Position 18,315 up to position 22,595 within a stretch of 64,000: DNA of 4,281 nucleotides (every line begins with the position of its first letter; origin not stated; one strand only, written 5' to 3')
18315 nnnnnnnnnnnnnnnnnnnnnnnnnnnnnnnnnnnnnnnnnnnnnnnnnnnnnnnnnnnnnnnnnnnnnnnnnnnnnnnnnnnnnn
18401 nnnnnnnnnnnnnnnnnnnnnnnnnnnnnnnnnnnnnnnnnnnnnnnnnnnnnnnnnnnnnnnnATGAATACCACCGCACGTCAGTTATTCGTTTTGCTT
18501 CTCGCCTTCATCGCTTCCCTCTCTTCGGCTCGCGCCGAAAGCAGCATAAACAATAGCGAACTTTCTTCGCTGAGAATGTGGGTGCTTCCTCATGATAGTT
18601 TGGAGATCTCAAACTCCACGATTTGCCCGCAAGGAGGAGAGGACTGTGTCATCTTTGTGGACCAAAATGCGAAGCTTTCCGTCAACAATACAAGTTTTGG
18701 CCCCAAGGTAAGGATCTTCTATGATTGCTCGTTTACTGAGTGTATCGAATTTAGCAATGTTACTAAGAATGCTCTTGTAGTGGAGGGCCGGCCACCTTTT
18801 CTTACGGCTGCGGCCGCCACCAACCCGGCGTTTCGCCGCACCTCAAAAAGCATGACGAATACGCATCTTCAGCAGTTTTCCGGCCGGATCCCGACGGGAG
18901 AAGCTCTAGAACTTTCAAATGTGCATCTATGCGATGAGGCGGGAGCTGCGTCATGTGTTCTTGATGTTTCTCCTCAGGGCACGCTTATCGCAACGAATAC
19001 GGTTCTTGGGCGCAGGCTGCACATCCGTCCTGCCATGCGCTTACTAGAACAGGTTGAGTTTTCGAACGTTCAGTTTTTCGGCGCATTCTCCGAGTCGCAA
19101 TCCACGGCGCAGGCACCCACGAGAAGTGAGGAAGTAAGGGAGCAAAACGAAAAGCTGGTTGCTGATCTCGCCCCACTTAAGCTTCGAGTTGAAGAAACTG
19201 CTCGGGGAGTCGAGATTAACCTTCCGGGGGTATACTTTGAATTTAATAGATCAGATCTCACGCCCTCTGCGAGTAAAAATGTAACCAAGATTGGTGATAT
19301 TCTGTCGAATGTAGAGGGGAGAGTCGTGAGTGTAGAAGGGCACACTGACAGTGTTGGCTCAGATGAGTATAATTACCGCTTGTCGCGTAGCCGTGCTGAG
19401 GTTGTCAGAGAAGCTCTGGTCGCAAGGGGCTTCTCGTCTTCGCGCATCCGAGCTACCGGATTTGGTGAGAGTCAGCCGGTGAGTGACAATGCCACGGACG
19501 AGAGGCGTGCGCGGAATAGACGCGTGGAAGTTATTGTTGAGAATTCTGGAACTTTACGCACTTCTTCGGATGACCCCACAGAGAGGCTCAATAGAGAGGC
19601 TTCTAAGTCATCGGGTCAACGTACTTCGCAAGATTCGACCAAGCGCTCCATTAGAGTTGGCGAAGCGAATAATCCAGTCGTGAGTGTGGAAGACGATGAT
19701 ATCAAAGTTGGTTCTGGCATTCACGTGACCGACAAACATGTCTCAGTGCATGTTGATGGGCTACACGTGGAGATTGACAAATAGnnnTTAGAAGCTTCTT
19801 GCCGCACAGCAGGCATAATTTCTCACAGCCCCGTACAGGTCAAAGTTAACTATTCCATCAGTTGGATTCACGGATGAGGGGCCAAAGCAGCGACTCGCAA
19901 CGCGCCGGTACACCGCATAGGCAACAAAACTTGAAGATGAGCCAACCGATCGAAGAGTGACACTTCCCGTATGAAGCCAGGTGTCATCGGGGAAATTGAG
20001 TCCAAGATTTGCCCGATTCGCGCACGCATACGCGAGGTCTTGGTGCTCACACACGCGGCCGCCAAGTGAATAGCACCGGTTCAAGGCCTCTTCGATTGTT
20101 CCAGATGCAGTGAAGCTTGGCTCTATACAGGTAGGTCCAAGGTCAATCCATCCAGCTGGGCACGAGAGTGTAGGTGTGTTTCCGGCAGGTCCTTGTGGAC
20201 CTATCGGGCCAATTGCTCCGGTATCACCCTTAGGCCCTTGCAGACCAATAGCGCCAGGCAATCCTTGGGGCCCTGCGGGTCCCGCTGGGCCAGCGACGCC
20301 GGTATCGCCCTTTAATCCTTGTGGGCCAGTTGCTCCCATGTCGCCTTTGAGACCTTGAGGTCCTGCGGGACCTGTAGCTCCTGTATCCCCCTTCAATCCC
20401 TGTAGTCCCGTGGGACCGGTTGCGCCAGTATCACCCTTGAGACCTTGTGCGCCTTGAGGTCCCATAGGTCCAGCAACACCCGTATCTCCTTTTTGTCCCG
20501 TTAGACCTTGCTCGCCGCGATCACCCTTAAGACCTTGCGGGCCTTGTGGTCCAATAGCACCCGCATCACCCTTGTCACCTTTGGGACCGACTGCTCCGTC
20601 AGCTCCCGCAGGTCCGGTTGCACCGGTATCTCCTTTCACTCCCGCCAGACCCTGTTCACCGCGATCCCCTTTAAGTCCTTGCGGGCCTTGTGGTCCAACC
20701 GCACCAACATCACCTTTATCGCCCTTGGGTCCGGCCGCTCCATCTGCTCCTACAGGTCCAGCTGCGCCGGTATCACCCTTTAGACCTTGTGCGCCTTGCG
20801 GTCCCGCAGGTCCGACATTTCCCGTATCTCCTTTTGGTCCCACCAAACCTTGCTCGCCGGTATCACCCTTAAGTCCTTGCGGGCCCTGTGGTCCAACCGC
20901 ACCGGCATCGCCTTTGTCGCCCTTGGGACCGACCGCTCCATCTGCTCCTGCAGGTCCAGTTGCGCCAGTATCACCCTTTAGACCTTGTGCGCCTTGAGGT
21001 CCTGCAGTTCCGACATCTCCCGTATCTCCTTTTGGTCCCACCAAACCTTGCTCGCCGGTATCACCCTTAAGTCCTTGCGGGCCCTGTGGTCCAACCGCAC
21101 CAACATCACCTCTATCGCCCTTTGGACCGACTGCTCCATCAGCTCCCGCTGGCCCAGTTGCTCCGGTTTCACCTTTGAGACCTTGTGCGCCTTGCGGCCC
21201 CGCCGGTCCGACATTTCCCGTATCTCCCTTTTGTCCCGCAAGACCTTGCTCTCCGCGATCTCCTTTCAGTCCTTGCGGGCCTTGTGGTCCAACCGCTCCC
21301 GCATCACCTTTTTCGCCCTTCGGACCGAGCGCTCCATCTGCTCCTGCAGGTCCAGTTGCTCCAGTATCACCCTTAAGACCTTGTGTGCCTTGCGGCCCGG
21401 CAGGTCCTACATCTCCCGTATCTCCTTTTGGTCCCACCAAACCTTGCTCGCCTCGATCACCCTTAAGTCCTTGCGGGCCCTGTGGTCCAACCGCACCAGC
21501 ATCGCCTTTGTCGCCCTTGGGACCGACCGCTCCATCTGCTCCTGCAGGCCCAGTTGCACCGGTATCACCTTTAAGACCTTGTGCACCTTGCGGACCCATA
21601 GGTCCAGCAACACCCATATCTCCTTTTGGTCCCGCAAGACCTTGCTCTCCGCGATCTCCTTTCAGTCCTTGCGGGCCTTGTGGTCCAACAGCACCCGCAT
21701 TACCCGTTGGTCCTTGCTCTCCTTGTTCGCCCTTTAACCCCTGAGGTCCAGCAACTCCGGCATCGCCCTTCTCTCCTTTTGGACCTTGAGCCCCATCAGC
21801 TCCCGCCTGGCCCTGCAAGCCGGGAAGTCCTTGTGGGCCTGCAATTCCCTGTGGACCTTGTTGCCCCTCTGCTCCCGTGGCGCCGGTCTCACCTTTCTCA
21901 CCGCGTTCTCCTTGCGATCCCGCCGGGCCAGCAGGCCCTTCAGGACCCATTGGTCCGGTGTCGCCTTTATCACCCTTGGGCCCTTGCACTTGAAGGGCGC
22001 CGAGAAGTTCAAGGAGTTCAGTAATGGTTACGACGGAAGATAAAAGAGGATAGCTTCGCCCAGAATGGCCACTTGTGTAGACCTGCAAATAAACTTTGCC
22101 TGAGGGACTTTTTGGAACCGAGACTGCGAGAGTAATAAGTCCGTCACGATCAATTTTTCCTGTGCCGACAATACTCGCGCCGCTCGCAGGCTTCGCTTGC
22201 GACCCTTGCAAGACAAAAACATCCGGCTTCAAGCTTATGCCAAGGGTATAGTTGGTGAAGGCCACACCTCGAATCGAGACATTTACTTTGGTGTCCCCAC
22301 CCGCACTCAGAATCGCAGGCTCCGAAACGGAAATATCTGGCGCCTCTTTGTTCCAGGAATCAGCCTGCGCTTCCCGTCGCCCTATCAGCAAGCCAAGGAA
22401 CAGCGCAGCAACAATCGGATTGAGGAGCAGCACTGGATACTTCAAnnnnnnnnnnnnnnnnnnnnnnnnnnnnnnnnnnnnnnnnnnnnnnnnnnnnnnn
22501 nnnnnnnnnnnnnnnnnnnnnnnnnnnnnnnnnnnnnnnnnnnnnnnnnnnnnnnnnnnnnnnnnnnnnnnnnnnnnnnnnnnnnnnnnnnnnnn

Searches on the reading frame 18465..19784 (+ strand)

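Call 37: search_protein_families(library=pfam, proteins=[window:18465-19784:+], max_evalue=0.0001)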
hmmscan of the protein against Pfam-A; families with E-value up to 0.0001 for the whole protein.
window:18465-19784:+ (439 aa): 1 family
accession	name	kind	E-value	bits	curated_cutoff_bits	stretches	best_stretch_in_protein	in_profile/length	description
PF00691.25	OmpA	-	4.1e-24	85.2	27.2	1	257-352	1-98/98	OmpA family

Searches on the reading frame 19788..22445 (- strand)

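Call 37: search_protein_families(library=pfam, proteins=[window:19788-22445:-], max_evalue=0.0001)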
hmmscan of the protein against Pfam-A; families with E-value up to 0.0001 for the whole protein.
window:19788-22445:- (885 aa): 1 family
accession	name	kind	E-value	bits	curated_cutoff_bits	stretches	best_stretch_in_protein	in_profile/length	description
PF01391.23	Collagen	-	2.6e-95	312.6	27.2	1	701-756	4-59/60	Collagen triple helix repeat (20 copies)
